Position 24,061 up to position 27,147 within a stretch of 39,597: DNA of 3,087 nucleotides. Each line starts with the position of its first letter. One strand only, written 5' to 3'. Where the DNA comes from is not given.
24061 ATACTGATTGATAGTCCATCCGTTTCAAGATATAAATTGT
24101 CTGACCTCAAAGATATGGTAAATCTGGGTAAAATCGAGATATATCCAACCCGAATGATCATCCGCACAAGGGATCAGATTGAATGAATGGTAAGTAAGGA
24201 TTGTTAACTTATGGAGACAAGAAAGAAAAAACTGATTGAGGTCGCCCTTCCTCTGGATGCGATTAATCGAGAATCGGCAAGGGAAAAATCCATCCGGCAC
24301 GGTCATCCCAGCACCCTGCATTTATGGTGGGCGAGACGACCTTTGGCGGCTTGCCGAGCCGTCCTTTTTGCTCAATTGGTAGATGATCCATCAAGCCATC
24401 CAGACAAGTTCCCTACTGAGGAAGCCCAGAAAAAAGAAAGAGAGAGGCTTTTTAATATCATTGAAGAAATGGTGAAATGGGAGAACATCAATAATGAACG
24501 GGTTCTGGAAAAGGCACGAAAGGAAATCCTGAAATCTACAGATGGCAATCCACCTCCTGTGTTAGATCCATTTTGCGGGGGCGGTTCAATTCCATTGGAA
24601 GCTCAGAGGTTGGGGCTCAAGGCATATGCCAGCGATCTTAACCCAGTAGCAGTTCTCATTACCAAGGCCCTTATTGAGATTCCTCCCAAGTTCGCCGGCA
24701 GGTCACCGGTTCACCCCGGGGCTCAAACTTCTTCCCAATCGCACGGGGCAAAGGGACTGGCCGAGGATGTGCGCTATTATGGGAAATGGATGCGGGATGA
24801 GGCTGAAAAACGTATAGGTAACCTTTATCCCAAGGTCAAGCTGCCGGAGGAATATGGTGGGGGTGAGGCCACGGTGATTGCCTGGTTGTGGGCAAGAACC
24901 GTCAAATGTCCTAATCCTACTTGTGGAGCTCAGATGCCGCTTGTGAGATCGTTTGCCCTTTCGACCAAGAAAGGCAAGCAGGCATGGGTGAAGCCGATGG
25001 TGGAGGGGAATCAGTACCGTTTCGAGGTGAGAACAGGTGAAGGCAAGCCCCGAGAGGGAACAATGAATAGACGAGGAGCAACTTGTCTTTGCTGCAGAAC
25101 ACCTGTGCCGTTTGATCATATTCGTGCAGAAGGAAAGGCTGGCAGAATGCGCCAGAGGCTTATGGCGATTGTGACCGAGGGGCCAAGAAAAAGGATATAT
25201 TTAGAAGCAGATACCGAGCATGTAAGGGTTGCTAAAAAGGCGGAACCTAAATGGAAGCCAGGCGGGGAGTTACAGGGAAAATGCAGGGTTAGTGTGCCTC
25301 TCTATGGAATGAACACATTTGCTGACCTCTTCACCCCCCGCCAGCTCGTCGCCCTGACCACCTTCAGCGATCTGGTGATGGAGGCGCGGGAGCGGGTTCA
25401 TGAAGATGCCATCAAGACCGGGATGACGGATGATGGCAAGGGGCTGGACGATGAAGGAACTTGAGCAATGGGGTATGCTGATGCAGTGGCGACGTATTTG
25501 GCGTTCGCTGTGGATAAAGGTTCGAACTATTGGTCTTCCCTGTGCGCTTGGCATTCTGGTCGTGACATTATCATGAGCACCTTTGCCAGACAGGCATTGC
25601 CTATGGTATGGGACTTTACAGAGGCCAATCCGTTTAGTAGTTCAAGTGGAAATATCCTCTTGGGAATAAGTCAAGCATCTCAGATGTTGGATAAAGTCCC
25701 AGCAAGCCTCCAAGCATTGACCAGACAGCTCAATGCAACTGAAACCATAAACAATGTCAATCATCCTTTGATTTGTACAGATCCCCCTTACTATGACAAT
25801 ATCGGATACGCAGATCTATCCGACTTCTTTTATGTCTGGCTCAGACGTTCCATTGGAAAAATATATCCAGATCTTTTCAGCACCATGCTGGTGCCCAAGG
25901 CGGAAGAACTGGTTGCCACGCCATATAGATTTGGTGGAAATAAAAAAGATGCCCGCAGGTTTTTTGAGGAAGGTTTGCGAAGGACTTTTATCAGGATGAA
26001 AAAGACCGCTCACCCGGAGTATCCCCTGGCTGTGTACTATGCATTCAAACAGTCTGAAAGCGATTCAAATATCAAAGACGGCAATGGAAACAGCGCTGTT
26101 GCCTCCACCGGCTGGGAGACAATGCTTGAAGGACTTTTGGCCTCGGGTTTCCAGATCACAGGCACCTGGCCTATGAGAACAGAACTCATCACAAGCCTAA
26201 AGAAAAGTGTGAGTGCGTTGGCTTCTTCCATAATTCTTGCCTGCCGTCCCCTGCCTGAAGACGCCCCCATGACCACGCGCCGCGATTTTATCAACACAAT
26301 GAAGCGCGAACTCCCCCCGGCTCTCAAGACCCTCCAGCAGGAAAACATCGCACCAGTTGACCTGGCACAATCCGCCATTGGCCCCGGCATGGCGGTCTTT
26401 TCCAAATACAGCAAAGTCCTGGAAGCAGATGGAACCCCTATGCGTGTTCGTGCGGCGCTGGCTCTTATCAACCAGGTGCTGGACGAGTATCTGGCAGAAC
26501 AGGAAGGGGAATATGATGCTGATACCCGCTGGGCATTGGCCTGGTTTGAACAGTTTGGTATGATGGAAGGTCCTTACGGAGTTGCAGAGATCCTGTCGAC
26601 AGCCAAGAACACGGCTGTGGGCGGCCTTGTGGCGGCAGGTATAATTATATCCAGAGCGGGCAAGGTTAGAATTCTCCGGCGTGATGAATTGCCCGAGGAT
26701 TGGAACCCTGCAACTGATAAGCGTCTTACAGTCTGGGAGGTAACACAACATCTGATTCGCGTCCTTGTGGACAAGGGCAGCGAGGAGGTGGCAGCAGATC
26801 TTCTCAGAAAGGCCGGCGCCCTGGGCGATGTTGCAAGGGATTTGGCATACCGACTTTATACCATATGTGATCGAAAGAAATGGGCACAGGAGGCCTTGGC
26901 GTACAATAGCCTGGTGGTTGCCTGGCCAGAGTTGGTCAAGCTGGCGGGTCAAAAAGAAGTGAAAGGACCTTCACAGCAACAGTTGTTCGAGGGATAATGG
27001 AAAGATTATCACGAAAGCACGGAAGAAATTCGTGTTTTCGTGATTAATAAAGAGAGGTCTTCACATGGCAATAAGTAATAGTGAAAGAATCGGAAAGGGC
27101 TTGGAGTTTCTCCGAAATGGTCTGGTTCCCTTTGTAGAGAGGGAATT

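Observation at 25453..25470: The methyltransferase is cut by a single in-frame TGA between its SAM-binding and catalytic halves, with a restart signal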

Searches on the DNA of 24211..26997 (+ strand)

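Call 7: search_dna_similar(query=window:24211-26997:+, collection=ecoli_genomes, mode=near, max_rows=30)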
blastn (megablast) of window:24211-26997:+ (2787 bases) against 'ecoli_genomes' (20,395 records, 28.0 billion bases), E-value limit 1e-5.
No match.

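Call 8: search_dna_similar(query=window:24211-26997:+, collection=plasmids, mode=near, max_rows=30)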
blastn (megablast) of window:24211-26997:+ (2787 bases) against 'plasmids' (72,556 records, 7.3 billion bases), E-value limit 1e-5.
No match.
